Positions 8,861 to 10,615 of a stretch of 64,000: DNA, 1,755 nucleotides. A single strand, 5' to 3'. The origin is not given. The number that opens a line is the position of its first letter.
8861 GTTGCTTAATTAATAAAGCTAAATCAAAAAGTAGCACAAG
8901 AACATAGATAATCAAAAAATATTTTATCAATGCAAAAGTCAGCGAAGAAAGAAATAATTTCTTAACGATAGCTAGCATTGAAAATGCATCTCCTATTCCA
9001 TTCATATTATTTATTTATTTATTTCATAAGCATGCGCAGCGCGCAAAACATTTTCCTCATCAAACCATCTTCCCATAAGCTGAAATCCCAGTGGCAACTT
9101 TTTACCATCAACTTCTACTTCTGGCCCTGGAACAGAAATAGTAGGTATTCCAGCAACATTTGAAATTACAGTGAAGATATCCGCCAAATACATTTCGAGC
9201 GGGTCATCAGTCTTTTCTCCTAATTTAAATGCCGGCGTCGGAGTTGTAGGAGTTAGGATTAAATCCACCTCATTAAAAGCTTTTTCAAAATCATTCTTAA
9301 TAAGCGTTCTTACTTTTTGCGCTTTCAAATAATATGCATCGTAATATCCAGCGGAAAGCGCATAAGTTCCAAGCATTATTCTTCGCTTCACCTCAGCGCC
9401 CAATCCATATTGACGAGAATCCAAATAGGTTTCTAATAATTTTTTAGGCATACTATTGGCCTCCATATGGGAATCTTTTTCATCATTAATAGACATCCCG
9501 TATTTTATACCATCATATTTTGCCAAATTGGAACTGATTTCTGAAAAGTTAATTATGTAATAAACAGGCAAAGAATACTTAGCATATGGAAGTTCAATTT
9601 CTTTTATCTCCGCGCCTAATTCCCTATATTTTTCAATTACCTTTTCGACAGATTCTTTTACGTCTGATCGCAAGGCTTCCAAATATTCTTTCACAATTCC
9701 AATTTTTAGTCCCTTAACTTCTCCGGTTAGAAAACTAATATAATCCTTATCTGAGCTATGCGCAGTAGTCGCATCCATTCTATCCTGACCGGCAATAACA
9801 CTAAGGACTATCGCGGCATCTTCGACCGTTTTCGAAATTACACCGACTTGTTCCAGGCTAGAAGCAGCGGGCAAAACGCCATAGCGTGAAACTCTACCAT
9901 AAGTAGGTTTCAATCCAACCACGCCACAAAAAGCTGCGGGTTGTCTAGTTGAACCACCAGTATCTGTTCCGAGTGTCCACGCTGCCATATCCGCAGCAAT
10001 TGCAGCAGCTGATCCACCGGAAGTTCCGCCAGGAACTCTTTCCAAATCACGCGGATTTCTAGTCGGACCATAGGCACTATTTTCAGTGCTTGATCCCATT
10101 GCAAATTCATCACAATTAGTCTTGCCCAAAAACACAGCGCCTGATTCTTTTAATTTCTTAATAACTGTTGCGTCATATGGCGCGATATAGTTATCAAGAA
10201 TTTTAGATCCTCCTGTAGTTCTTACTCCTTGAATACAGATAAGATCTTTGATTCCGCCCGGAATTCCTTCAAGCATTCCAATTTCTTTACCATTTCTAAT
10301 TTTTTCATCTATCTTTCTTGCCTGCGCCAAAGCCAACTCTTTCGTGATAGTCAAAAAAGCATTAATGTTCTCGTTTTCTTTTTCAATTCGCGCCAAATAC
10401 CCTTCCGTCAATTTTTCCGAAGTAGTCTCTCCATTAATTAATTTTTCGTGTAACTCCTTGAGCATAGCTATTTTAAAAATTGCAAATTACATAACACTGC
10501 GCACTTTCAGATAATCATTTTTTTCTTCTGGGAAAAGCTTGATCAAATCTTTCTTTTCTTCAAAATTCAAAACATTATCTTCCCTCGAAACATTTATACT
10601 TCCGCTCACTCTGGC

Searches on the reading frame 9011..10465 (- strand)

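Call 92: search_protein_families(library=pfam, proteins=[window:9011-10465:-], max_evalue=0.00001)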
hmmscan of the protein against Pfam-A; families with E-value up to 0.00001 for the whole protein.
window:9011-10465:- (484 aa): 1 family
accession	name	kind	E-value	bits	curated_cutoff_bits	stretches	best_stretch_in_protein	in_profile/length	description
PF01425.27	Amidase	-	7.2e-153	510.2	27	1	19-474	2-445/445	Amidase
